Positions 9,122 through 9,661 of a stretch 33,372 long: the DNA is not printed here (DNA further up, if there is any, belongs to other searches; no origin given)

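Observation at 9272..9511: Antisense 79-aa ORF with a strong RBS in an AT-rich island of the early operon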

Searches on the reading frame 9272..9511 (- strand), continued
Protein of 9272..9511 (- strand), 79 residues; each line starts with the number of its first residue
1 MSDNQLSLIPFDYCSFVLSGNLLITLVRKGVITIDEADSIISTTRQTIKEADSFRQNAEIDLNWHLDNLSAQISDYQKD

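Call 44: find_encoding_contigs(protein=P0044, flank=3000, max_places=2)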
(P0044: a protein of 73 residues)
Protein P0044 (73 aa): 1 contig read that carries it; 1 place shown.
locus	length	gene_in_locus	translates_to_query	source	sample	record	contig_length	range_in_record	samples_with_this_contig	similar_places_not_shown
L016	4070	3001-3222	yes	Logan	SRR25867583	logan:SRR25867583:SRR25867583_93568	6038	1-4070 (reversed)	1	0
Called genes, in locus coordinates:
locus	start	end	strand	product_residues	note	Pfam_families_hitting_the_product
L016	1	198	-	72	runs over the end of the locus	PF01258:zf-dskA_traR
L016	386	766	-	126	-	PF10828:DUF2570 (weak)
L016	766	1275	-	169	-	PF00959:Phage_lysozyme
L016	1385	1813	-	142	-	PF08765:Mor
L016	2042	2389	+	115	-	-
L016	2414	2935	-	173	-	PF06252:GemA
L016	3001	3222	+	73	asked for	-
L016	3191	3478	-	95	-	-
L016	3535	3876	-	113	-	-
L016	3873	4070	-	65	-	?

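Call 45: find_encoding_contigs(protein=P0048, flank=3000, max_places=2)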
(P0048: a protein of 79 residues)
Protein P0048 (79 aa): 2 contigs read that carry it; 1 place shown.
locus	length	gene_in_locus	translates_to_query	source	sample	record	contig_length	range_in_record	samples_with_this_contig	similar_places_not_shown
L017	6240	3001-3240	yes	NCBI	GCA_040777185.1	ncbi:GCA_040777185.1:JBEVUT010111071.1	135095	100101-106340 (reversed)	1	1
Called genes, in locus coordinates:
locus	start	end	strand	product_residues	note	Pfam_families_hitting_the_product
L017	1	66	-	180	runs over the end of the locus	PF05838:Glyco_hydro_108, PF09374:PG_binding_3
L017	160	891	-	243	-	PF08765:Mor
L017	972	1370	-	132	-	-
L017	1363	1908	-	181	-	PF06252:GemA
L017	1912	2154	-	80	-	-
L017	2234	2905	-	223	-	PF10979:DUF2786, PF23771:DUF7168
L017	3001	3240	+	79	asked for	-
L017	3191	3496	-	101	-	-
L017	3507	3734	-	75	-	-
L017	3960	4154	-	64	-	-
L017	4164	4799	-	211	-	PF11363:DUF3164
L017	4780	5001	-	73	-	-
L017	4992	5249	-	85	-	PF26843:Kil_protein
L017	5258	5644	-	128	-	-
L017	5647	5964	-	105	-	-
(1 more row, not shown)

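Call 46: find_encoding_contigs(protein=P0031, flank=3000, max_places=2)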
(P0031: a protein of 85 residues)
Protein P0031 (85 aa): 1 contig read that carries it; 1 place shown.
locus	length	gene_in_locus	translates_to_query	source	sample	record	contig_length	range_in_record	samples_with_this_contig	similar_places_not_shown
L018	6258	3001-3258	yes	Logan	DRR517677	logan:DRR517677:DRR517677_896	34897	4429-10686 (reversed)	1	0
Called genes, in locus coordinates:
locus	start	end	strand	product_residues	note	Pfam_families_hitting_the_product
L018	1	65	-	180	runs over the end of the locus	PF05838:Glyco_hydro_108, PF09374:PG_binding_3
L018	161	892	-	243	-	PF08765:Mor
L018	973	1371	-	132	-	-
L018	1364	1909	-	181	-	PF06252:GemA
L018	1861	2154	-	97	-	-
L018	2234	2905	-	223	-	PF10979:DUF2786, PF23771:DUF7168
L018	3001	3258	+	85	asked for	-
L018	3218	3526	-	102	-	-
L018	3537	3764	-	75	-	-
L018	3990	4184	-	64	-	-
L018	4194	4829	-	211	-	PF11363:DUF3164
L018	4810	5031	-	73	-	-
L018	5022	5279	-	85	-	PF26843:Kil_protein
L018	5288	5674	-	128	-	-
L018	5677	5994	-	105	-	PF00356:LacI (faint)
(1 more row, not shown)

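Call 47: find_encoding_contigs(protein=P0037, flank=3000, max_places=2)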
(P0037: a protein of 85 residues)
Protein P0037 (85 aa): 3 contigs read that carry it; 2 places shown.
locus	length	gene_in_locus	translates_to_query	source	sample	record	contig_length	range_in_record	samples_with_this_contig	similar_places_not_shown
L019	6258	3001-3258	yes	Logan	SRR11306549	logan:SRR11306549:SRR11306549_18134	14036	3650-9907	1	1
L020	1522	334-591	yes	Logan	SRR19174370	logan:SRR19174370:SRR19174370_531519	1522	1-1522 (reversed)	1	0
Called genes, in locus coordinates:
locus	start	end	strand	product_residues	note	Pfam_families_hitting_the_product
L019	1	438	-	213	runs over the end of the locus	-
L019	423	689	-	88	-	PF26867:Phage_Mu_gp18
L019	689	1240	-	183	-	PF05838:Glyco_hydro_108, PF09374:PG_binding_3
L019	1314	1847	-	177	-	-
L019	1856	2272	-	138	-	PF08765:Mor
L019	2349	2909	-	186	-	PF06252:GemA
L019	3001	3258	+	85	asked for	-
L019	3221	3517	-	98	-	-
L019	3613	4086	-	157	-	-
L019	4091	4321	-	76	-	-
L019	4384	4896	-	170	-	-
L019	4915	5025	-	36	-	-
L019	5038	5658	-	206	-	PF11363:DUF3164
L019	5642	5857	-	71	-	-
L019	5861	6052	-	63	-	-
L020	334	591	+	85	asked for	-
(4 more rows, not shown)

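Call 60: search_protein_families(library=padloc, proteins=[window:9272-9511:-], max_evalue=1)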
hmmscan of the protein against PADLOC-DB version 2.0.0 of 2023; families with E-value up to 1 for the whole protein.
window:9272-9511:- (79 aa): 0 families

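Call 61: search_protein_families(library=ncbifam, proteins=[window:9272-9511:-], max_evalue=1)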
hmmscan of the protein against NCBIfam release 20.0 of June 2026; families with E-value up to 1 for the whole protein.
window:9272-9511:- (79 aa): 1 family
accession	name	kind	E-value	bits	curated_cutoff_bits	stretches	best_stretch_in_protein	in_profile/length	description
NF009210.0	PRK12559.1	equivalog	0.11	12.5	159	1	31-71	36-76/131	transcriptional regulator SpxA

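Call 70: find_encoding_contigs(protein=P0002, flank=3000, max_places=3)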
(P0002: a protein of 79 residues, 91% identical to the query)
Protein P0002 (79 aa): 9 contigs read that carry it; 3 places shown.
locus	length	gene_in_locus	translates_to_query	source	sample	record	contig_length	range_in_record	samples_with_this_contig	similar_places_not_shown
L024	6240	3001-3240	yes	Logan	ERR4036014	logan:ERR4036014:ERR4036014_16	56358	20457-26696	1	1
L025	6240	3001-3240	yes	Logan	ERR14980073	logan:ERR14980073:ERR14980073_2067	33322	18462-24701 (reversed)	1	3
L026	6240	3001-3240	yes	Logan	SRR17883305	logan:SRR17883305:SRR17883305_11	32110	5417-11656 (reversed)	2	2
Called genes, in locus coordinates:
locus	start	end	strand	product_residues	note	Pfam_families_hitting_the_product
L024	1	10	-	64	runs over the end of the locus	-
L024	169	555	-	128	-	PF10828:DUF2570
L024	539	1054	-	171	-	PF00959:Phage_lysozyme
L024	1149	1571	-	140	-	PF08765:Mor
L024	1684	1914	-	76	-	PF26867:Phage_Mu_gp18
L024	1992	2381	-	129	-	PF08765:Mor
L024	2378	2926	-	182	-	PF06252:GemA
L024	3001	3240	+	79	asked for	-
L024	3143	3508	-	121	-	-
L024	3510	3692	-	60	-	-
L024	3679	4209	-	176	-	PF26885:Phage_Mu_Gp12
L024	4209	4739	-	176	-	PF25754:Gp11_C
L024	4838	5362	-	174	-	PF07352:Phage_Mu_Gam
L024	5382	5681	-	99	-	-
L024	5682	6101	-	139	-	-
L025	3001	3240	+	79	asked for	-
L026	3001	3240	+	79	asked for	-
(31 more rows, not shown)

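Call 72: fold_search(model_id=the predicted structure, library=viral)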
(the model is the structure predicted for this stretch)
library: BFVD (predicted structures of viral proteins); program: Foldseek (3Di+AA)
matches with E <= 10: 51; with E <= 0.001: 0
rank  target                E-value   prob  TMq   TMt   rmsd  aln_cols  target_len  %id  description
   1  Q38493                9.8e-02  1.00  0.68  0.42   2.6        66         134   23  Bacteriophage Mu left end [Escherichia phage Mu]
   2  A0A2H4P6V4            1.3e+00  0.47  0.54  0.54   4.1        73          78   16  Uncharacterized protein [Pseudomonas phage tabernarius]
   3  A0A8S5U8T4            2.1e+00  0.16  0.41  0.40   6.2        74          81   12  Uncharacterized protein [Myoviridae sp. ctp7F23]
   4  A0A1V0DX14            2.2e+00  0.23  0.42  0.09   4.8        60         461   22  Lysozyme [Synechococcus virus S-ESS1]
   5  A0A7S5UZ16            2.8e+00  0.18  0.42  0.16   5.5        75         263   15  (no name in the UniProt tables at hand)
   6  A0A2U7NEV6            3.7e+00  0.13  0.43  0.20   5.7        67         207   16  Uncharacterized protein [Pseudomonas phage PspYZU01]
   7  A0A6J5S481            4.4e+00  0.18  0.42  0.04   4.4        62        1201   14  Phage portal protein, HK97 [uncultured Caudovirales phage]
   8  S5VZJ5                4.4e+00  0.06  0.33  0.37   8.0        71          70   22  Uncharacterized protein [Pseudomonas phage PaBG]
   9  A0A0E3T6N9            4.7e+00  0.11  0.41  0.23   6.5        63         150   16  Uncharacterized protein [Gordonia phage Gmala1]
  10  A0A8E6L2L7            5.0e+00  0.15  0.47  0.38   3.9        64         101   12  (no name in the UniProt tables at hand)
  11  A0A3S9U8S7            5.4e+00  0.10  0.31  0.15   6.3        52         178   19  Uncharacterized protein [Streptomyces phage Hiyaa]
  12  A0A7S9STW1            5.4e+00  0.08  0.41  0.37   7.9        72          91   17  Uncharacterized protein [Virus NIOZ-UU157]
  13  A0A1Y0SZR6            5.7e+00  0.10  0.46  0.37   4.0        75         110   21  Uncharacterized protein [Pseudomonas phage Phabio]
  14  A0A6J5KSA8            5.7e+00  0.09  0.40  0.40   4.7        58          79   14  Uncharacterized protein [uncultured Caudovirales phage]
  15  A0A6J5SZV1            5.7e+00  0.07  0.31  0.33   5.5        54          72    7  Uncharacterized protein [uncultured Caudovirales phage]
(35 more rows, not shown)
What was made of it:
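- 9272..9511 (-): gp15-family gene (79 aa), the positional and sequence homologue of Mu gp15 (Mup15). The best BFVD match is Mu Q38493, TM 0.68 (call 72).
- The best BFVD structural match is the Mu protein (call 72).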

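Call 76: find_encoding_contigs(protein=P0030, flank=1500, max_places=1)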
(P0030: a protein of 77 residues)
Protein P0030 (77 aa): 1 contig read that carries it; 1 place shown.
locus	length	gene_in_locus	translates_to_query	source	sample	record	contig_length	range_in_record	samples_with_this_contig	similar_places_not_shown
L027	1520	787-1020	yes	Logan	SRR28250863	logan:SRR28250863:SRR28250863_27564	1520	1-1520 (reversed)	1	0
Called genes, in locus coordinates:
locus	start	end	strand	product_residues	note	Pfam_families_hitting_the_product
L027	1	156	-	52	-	?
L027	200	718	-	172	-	PF06252:GemA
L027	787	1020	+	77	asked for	-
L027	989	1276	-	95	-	-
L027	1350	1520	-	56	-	?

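Call 77: find_encoding_contigs(protein=P0025, flank=1500, max_places=1)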
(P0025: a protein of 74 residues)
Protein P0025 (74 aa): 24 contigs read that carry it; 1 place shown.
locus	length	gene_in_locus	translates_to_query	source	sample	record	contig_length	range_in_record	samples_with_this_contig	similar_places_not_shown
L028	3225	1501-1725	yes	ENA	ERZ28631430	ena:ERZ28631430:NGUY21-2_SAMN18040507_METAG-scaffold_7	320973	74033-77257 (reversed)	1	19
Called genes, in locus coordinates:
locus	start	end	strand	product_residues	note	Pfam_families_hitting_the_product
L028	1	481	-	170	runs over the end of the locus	-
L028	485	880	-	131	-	PF08765:Mor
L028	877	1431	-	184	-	PF06252:GemA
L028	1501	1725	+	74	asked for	-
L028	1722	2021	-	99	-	-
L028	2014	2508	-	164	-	-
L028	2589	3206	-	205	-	PF11363:DUF3164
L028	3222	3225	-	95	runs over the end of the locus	PF13384:HTH_23 (faint), PF08279:HTH_11 (faint), PF12802:MarR_2 (faint), PF13551:HTH_29 (faint)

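Call 78: find_encoding_contigs(protein=P0024, flank=1500, max_places=1)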
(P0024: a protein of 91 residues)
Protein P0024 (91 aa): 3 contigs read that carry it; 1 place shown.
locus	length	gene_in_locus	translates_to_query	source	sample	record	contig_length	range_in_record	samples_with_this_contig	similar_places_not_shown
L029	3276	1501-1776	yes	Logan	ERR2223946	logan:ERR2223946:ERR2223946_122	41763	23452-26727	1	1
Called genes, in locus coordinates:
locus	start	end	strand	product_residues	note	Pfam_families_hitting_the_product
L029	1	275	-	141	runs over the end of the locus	PF08765:Mor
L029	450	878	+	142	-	-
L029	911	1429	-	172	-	PF06252:GemA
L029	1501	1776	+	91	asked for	-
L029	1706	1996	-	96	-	-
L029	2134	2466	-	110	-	-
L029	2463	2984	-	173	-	PF26885:Phage_Mu_Gp12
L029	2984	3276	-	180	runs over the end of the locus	PF25754:Gp11_C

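Call 79: find_encoding_contigs(protein=P0022, flank=1500, max_places=1)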
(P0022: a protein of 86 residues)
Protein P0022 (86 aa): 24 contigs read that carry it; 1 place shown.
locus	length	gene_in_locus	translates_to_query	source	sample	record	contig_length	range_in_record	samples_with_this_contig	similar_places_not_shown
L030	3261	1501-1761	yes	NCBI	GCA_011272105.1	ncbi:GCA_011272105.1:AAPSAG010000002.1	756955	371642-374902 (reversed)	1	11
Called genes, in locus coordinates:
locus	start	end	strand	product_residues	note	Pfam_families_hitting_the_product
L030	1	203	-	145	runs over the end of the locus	PF08765:Mor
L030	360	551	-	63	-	-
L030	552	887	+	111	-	-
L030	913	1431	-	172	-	PF06252:GemA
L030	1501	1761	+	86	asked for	-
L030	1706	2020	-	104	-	-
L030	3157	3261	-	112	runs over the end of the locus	-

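Call 87: list_cluster_members(proteins=[P0001, P0025, P0005, P0022])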
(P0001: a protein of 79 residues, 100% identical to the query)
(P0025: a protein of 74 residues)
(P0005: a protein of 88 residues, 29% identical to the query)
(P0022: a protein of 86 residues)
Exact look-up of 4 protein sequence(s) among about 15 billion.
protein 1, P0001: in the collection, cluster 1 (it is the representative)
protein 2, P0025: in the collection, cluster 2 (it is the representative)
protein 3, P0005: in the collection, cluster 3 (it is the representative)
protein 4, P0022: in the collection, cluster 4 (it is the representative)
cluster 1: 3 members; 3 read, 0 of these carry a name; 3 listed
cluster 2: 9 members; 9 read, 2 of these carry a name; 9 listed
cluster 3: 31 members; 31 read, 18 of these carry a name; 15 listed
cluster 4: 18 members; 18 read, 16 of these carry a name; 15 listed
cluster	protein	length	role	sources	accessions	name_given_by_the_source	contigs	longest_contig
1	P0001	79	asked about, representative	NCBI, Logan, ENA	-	-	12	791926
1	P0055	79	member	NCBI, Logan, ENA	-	-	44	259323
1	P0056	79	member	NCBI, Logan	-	-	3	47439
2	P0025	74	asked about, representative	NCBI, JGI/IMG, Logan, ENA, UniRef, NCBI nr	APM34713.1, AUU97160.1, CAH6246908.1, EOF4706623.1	hypothetical protein ACQFG6_003606 [Klebsiella michiganensis] | Uncharacterized protein n=1 Tax=Klebsiella michiganensis TaxID=1134687 ... | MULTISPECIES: hypothetical protein [Enterobacteriaceae]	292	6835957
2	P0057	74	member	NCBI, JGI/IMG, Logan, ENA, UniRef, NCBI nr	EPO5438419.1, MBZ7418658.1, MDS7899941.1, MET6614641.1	hypothetical protein PTQ40_13195 [Klebsiella michiganensis] | Uncharacterized protein n=1 Tax=Klebsiella michiganensis TaxID=1134687 ... | hypothetical protein [Klebsiella michiganensis]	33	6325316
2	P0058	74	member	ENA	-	-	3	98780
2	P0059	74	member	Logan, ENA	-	-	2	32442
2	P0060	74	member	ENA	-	-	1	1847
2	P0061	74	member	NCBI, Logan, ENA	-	-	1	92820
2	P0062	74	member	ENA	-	-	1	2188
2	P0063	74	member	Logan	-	-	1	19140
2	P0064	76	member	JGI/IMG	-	-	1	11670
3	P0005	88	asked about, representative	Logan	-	-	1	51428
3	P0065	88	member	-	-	hypothetical protein ACVYPZ_003334 [Escherichia coli] | hypothetical protein | Uncharacterized protein n=2 Tax=Salmonella enterica TaxID=28901 RepID=A0A638YPA3_SALMO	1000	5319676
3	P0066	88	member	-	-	hypothetical protein U4X64_004478 [Salmonella enterica subsp. enterica serovar Montevideo] | hypothetical protein | Uncharacterized protein gp15 n=5 Tax=root TaxID=1 RepID=GP15_BPMU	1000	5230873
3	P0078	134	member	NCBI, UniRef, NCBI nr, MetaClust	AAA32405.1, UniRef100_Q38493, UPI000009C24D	putative [Escherichia phage Mu] | Bacteriophage Mu left end n=1 Tax=Escherichia phage Mu TaxID=2681603 RepID=Q38493_BPMU | status=active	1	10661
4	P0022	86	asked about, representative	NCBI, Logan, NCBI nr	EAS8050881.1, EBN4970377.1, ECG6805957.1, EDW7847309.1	hypothetical protein GXD79_06725 [Salmonella enterica] | hypothetical protein [Salmonella enterica]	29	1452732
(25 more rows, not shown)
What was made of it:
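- UniProt lists GP15_BPMU (call 87).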

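Call 90: search_solved_structures(query=A4, max_evalue=10, show_alignments=2)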
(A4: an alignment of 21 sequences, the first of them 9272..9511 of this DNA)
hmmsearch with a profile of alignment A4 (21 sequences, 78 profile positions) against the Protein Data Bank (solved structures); distinct sequences matched with E-value up to 10: 8.
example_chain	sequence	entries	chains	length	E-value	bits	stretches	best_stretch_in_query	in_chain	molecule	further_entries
1c3u_A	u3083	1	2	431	0.25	14.6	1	5-51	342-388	ADENYLOSUCCINATE LYASE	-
1c3c_A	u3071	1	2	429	0.25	14.6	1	5-51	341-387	PROTEIN (ADENYLOSUCCINATE LYASE)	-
8tn1_A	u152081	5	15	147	0.64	13.3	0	28-73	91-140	De novo designed 4 helix bundles | De novo designed protein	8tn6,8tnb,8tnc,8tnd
7ciz_D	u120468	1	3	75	0.72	13.1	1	39-75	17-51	DnaJ homolog subfamily C member 9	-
1bja_A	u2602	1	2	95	0.78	13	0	26-49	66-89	TRANSCRIPTION REGULATORY PROTEIN MOTA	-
22vl_e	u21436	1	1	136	0.79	13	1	29-57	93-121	ATP synthase epsilon chain, chloroplastic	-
1i1s_A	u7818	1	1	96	1.1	12.5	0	26-49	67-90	MOTA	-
9r3t_A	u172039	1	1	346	1.2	12.4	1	15-68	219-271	Ubiquitinating/deubiquitinating enzyme SdeA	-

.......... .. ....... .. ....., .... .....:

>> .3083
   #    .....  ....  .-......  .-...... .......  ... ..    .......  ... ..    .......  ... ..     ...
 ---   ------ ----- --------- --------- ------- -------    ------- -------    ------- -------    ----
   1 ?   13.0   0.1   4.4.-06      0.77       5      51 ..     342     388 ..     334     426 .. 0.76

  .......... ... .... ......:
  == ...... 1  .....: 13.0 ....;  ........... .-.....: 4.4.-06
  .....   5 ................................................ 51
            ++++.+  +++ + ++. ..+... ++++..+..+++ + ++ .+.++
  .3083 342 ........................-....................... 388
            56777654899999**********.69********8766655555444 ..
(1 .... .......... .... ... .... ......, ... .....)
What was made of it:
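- Tried and rejected: A profile against PDB sequences gave only E>=0.25 (call 90).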

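Call 91: search_protein_families(library=pfam, alignment_id=A4, max_evalue=1)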
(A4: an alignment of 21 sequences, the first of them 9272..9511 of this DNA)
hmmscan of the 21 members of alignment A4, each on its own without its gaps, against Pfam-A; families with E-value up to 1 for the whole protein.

A. member 1, window:9272-9511:- (79 aa): 2 families
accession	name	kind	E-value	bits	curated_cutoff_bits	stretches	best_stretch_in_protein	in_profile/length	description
PF10925.13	DUF2680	-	0.054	14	25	0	26-50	27-51/57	Protein of unknown function (DUF2680)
PF22746.1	SHOCT-like_DUF2089-C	-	0.082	13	27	1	25-42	8-25/32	SHOCT-like domain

B. families by the number of members that match (of 21 scanned): 14 families
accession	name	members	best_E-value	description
PF22746.1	SHOCT-like_DUF2089-C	3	0.0014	SHOCT-like domain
PF20612.3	SHOCT_2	2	0.057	SHOCT domain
PF11039.13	DUF2824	1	0.0065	Protein of unknown function (DUF2824)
PF17019.10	DUF5096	1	0.0073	Domain of unknown function (DUF5096)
PF22825.2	HpiC1-like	1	0.016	HpiC1 cyclase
PF06384.16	ICAT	1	0.024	Beta-catenin-interacting protein ICAT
PF10925.13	DUF2680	1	0.054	Protein of unknown function (DUF2680)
PF01914.23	MarC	1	0.087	MarC family integral membrane protein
PF00619.27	CARD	1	0.089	Caspase recruitment domain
PF10236.15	DAP3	1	0.091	Mitochondrial ribosomal death-associated protein 3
PF21233.3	RIOX1_C_WH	1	0.11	Ribosomal oxygenase 1, C-terminal winged helix domain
PF24398.1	DUF7542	1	0.13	Family of unknown function (DUF7542)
PF03460.22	NIR_SIR_ferr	1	0.13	Nitrite/Sulfite reductase ferredoxin-like half domain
PF02796.21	HTH_7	1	0.27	Helix-turn-helix domain of resolvase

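Call 102: search_protein_families(library=phrogs, proteins=[L003:2480-2719:+], max_evalue=0.01)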
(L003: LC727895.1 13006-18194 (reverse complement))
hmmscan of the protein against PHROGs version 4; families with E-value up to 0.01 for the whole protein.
L003:2480-2719:+ (79 aa): 2 families
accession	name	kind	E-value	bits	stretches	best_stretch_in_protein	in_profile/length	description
phrog_32893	-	unknown function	2.4e-40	137.4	1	1-79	1-82/82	-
phrog_38610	-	unknown function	0.0014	20.1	1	8-45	34-71/119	-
